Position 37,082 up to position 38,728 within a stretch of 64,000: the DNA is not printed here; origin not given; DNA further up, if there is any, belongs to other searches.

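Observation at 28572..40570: Island cargo: tightly coupled importer plus deacetylase / dehydrogenase / aminotransferase / SIS locus that fits no pathway I can name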

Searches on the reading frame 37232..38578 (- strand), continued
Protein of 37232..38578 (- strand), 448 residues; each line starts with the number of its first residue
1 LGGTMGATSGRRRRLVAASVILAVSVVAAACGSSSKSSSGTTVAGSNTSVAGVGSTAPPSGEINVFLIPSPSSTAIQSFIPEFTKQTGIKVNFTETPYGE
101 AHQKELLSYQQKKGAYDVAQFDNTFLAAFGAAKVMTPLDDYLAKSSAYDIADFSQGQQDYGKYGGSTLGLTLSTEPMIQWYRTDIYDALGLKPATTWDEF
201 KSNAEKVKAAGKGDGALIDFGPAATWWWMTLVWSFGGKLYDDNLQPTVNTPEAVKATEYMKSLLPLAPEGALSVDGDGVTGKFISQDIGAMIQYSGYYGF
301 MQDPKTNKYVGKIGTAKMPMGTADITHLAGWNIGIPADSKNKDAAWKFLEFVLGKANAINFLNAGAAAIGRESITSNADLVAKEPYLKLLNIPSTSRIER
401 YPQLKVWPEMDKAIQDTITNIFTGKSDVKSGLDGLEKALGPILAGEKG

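Call 82: search_protein_families(library=ncbifam, proteins=[L089:7421-8680:+, L089:3319-4224:+, L089:4228-5226:+, L089:1409-2206:+, L089:2203-2913:+, L089:5606-6433:-, L090:8866-9939:-, L090:2504-3589:-, L090:16941-18182:+, L090:15668-16786:+], max_evalue=0.00001)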
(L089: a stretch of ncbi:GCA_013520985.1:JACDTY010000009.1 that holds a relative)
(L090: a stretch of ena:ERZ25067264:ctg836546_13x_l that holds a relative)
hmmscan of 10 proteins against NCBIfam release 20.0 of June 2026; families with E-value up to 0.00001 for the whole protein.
L089:7421-8680:+ (419 aa): 17 families
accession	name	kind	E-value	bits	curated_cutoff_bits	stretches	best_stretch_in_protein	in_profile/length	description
TIGR02352.1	thiamin_ThiO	equivalog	4e-23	82.1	250.8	1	6-216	1-213/351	glycine oxidase ThiO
NF001933.0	PRK00711.1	subfamily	3.3e-18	65.9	383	1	65-223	109-272/429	D-amino acid dehydrogenase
TIGR01373.1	soxB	subfamily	7.3e-17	61.3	529.45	1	3-391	30-399/407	sarcosine oxidase subunit beta family protein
TIGR03364.1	HpnW_proposed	hypoth_equivalog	1.5e-15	57.2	285.1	1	5-212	2-201/365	TIGR03364 family FAD-dependent oxidoreductase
NF008425.0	PRK11259.1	equivalog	4.7e-14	52.1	257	1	3-217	4-214/377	N-methyl-L-tryptophan oxidase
NF008726.1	PRK11728.1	equivalog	7e-13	48.2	299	1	5-213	2-207/389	L-2-hydroxyglutarate oxidase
NF002480.1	PRK01747.1-1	equivalog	1.6e-12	46.6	540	1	3-216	248-460/645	bifunctional tRNA (5-methylaminomethyl-2-thiouridine)(34)-methyltransferase MnmC2/FAD-dependent 5-carboxymethylaminomethyl-2-thiouridine(34)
TIGR03197.1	MnmC_Cterm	equivalog_domain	1.9e-12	47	174.2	1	5-212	1-207/400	FAD-dependent 5-carboxymethylaminomethyl-2-thiouridine(34) oxidoreductase MnmC1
TIGR01377.1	soxA_mon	subfamily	6.7e-10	38.3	479.65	1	5-223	2-215/381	amino oxidase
NF050086.1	pipecolate_AmaA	exception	4e-08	32.3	600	1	3-209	25-238/425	L-pipecolate oxidase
NF008313.0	PRK11101.1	equivalog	4.4e-08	32.1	425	1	4-225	9-230/548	anaerobic glycerol-3-phosphate dehydrogenase subunit A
TIGR03377.1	glycerol3P_GlpA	equivalog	1.6e-07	30.2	552.8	1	5-224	1-220/530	anaerobic glycerol-3-phosphate dehydrogenase subunit GlpA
TIGR03329.1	Phn_aa_oxid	hypoth_equivalog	2e-07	30.2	632.8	1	4-209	25-238/460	putative aminophosphonate oxidoreductase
TIGR03970.1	mycofact_MftG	equivalog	1.4e-06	27.6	387.45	0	161-211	204-258/487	mycofactocin dehydrogenase MftG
NF040813.1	pro_dh_Thprot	equivalog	2e-06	27.1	600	0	6-51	2-45/362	D-proline dehydrogenase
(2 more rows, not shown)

L089:3319-4224:+ (301 aa): 2 families
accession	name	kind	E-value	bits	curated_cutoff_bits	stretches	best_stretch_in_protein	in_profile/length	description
NF046058.1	NagK_SO3507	equivalog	2.5e-13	50.2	370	1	112-236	125-246/295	N-acetylglucosamine kinase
NF003461.0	PRK05082.1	subfamily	1.7e-06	27.6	283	1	187-270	180-264/291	N-acetylmannosamine kinase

L089:4228-5226:+ (332 aa): 1 family
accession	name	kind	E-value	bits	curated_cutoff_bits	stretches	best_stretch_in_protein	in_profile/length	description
NF001484.0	PRK00331.1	subfamily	8.2e-07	27.8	381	1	37-314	288-586/601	isomerizing glutamine--fructose-6-phosphate transaminase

L089:1409-2206:+ (265 aa): 2 families
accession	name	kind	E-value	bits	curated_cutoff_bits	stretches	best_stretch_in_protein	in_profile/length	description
NF050112.1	PhdiestSpdARhizob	equivalog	9.6e-60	202.5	400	1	2-249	1-253/264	2', 3'cyclic nucleotide phosphodiesterase SpdA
NF008359.0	PRK11148.1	equivalog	8.3e-24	84.5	225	1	1-223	15-234/275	3',5'-cyclic-AMP phosphodiesterase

L089:2203-2913:+ (236 aa): 18 families
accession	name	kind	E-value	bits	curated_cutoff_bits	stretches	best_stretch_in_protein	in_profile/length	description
NF007854.0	PRK10563.1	equivalog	1.4e-31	109.9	211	1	17-205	4-193/221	6-phosphogluconate phosphatase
TIGR02009.1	PGMB-YQAB-SF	subfamily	5.5e-19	69.1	153.35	1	20-196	4-185/186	beta-phosphoglucomutase family hydrolase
TIGR01509.1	HAD-SF-IA-v3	subfamily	8.7e-19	68.2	29.4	1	92-195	57-152/154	HAD-IA family hydrolase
NF008087.0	PRK10826.1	equivalog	3.1e-17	62.9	191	1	16-195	6-189/222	hexitol phosphatase HxpB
TIGR01990.1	bPGM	equivalog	5.3e-14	52.6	189.4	1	102-195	91-184/187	beta-phosphoglucomutase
NF053653.1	InDiPhoBT2121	equivalog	1.3e-13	51.1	245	1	19-196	3-185/216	inorganic diphosphatase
NF008000.0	PRK10725.1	equivalog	2.2e-13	50.8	215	1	17-196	5-184/188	fructose-1-phosphate/6-phosphogluconate phosphatase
NF008610.0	PRK11587.1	equivalog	5.1e-13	48.9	282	1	21-195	7-179/219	sugar phosphatase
TIGR01454.1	AHBA_synth_RP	hypoth_equivalog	1.2e-10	41.4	246.65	1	20-201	1-178/205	AHBA synthesis associated protein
TIGR01449.2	PGP_bact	equivalog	2.6e-10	40.2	180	1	20-200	1-187/213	phosphoglycolate phosphatase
NF046057.1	bifunc_MtlD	equivalog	7.8e-09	34.5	800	1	105-195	100-189/683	bifunctional mannitol-1-phosphate dehydrogenase/phosphatase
TIGR02254.1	YjjG_YfnB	equivalog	8.8e-09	35.1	159.9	1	93-208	90-207/223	YjjG family noncanonical pyrimidine nucleotidase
TIGR02253.1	CTE7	subfamily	2e-08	34.3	169.75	1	95-197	88-194/221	TIGR02253 family HAD-type hydrolase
NF009695.0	PRK13222.1-2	equivalog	4.5e-08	32.8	225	1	16-195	5-191/226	phosphoglycolate phosphatase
NF009804.0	PRK13288.1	equivalog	7.4e-07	28.9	218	1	20-194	6-178/215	pyrophosphatase PpaX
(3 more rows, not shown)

L089:5606-6433:- (275 aa): 9 families
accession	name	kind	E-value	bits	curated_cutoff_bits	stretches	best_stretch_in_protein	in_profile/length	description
NF008458.0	PRK11337.1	equivalog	1.6e-43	148.7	378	1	4-271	15-288/293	MurR/RpiR family transcriptional regulator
NF040776.2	AlsR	equivalog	3.3e-37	127.9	400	1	5-267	4-272/279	transcriptional repressor AlsR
NF010701.0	PRK14101.1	equivalog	2.8e-32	111.7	920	1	3-224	341-566/638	bifunctional transcriptional regulator/glucokinase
NF008451.0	PRK11302.1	subfamily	4.8e-28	98.4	296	1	4-249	2-251/286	transcriptional regulator HexR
NF008590.0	PRK11557.1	equivalog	5.3e-19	68.7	355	1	5-259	3-267/282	MurR/RpiR family transcriptional regulator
NF012026.0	PRK15482.1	equivalog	7e-18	65.1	408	1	37-252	35-262/285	HTH-type transcriptional regulator MurR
TIGR03127.2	RuMP_HxlB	equivalog_domain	4.5e-07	29.9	160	1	97-221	2-121/178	6-phospho-3-hexuloisomerase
TIGR01135.1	glmS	equivalog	6.2e-07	28.3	418.05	1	95-223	263-389/607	glutamine--fructose-6-phosphate transaminase (isomerizing)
NF001484.0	PRK00331.1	subfamily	3.1e-06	25.9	381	1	113-222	274-383/601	isomerizing glutamine--fructose-6-phosphate transaminase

L090:8866-9939:- (357 aa): 4 families
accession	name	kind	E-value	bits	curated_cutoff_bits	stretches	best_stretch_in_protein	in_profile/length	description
NF002022.0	PRK00843.1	equivalog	3e-29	102.1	413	1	70-294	89-308/350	NAD(P)-dependent glycerol-1-phosphate dehydrogenase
NF006941.0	PRK09423.1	subfamily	1.1e-10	41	336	1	68-156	84-175/367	glycerol dehydrogenase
NF053832.1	GlycoaldRedHalo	equivalog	2.9e-06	26.6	550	1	71-174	87-187/363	glycolaldehyde reductase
NF047954.1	PrpdilGlycDhGldA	equivalog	6.2e-06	25.7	700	0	67-156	83-175/365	bifunctional L-1,2-propanediol dehydrogenase/glycerol dehydrogenase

L090:2504-3589:- (361 aa): 7 families
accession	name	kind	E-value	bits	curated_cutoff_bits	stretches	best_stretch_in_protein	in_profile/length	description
NF002022.0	PRK00843.1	equivalog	4.7e-27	94.9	413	1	68-319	68-317/350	NAD(P)-dependent glycerol-1-phosphate dehydrogenase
NF006941.0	PRK09423.1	subfamily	5.4e-14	51.8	336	1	84-172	83-174/367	glycerol dehydrogenase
NF047954.1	PrpdilGlycDhGldA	equivalog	2e-11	43.7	700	1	72-172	69-174/365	bifunctional L-1,2-propanediol dehydrogenase/glycerol dehydrogenase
NF053832.1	GlycoaldRedHalo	equivalog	5.5e-09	35.6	550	1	73-172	70-174/363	glycolaldehyde reductase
TIGR01357.1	aroB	equivalog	7.8e-09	35.2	305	1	79-171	76-173/344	3-dehydroquinate synthase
NF010627.0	PRK14021.1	equivalog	8.5e-08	31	565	1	86-170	270-359/542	bifunctional shikimate kinase/3-dehydroquinate synthase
NF007880.0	PRK10586.1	equivalog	3.5e-06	26.2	429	0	77-172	77-176/362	oxidoreductase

L090:16941-18182:+ (413 aa): 1 family
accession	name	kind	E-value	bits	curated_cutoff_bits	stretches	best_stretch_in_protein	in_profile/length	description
NF045642.2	HdxyAspAldBhcC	equivalog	7e-92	308.5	690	1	46-412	20-386/387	3-hydroxy-D-aspartate aldolase BhcC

L090:15668-16786:+ (372 aa): 4 families
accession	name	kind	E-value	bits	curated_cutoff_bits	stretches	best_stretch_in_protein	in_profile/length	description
NF033668.1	rSAM_PA0069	hypoth_equivalog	9.4e-137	455.7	360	1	11-365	2-339/348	PA0069 family radical SAM protein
NF038135.1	rSAM_Rv2578c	equivalog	6.8e-67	225.7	430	1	66-302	41-282/317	Rv2578c family radical SAM protein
NF038136.1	rSAM_Rv_intein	exception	1.4e-58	199.2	700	2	100-302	335-539/574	intein-containing Rv2578c family radical SAM protein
TIGR04470.1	rSAM_mob_pairB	equivalog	7.1e-26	91.2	410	1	85-259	20-183/285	radical SAM mobile pair protein B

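Call 87: find_encoding_contigs(protein=P0213, flank=10000, max_places=2)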
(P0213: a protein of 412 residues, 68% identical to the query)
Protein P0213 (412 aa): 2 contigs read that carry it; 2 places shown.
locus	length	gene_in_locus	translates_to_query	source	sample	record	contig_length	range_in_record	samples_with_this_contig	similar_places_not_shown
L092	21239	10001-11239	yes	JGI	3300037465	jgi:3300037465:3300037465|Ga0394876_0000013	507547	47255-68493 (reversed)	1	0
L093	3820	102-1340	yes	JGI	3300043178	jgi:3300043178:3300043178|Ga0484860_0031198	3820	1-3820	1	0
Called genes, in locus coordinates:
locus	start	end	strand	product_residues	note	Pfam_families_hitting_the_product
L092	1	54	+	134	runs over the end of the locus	-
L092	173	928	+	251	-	PF00005:ABC_tran, PF02463:SMC_N (faint)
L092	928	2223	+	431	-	PF01458:SUFBD_core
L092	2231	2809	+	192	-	PF04893:Yip1 (weak)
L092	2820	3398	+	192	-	PF04893:Yip1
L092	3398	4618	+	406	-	PF00266:Aminotran_5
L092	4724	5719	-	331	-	PF02653:BPD_transp_2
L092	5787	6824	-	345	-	PF00532:Peripla_BP_1, PF13407:Peripla_BP_4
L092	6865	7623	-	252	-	PF00005:ABC_tran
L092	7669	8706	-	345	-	PF13685:Fe-ADH_2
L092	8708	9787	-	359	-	PF02463:SMC_N (faint), PF00005:ABC_tran, PF13304:AAA_21 (faint), PF17912:OB_MalK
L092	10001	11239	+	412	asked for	PF01547:SBP_bac_1, PF13416:SBP_bac_8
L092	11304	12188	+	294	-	PF00528:BPD_transp_1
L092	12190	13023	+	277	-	PF00528:BPD_transp_1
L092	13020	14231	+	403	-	PF03841:SelA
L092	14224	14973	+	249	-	PF00106:adh_short, PF08659:KR (faint), PF23441:SDR, PF13561:adh_short_C2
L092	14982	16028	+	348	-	PF13685:Fe-ADH_2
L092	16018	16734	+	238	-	PF00392:GntR, PF07729:FCD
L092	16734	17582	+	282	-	PF02585:PIG-L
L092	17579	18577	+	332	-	PF01380:SIS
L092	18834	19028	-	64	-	-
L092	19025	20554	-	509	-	PF01548:DEDD_Tnp_IS110, PF02371:Transposase_20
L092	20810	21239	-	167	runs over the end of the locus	PF00872:Transposase_mut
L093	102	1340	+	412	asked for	PF01547:SBP_bac_1, PF13416:SBP_bac_8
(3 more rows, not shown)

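Call 88: find_encoding_contigs(protein=P0208, flank=10000, max_places=3)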
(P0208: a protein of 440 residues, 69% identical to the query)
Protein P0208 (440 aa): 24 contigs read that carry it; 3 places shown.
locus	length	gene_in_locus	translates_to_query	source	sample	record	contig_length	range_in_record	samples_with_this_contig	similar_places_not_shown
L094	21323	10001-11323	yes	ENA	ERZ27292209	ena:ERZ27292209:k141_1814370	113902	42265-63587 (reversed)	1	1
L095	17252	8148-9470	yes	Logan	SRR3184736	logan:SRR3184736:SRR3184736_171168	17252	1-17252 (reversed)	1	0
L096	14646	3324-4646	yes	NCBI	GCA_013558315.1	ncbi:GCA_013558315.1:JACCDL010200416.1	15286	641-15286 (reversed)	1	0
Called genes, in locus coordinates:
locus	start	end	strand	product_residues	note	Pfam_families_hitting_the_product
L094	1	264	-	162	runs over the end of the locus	PF04461:YajQ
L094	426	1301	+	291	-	PF00274:Glycolytic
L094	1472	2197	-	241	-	PF04402:SIMPL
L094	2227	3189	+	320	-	PF01300:Sua5_yciO_yrdC, PF03481:Sua5_C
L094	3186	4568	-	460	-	PF00370:FGGY_N, PF02782:FGGY_C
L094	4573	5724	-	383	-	PF01261:AP_endonuc_2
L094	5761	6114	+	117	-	PF01050:MannoseP_isomer, PF07883:Cupin_2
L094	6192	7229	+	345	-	PF13580:SIS_2 (faint), PF01380:SIS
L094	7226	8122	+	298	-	PF00480:ROK (faint), PF01869:BcrAD_BadFG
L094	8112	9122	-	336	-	PF00465:Fe-ADH (weak), PF13685:Fe-ADH_2 (weak)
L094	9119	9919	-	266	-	PF02585:PIG-L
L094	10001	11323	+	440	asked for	PF01547:SBP_bac_1, PF13416:SBP_bac_8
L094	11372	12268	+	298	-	PF00528:BPD_transp_1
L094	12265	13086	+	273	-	PF00528:BPD_transp_1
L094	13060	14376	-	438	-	PF00232:Glyco_hydro_1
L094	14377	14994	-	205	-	PF13508:Acetyltransf_7 (faint)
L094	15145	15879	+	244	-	PF00392:GntR, PF07702:UTRA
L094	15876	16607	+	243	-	PF13580:SIS_2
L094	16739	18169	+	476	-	PF07555:NAGidase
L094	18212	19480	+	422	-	PF01547:SBP_bac_1, PF13416:SBP_bac_8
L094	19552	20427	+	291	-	PF00528:BPD_transp_1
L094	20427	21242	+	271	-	PF00528:BPD_transp_1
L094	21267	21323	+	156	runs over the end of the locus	PF00583:Acetyltransf_1, PF13673:Acetyltransf_10, PF13508:Acetyltransf_7, PF08445:FR47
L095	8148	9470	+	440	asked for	PF01547:SBP_bac_1, PF13416:SBP_bac_8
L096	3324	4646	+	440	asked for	PF01547:SBP_bac_1, PF13416:SBP_bac_8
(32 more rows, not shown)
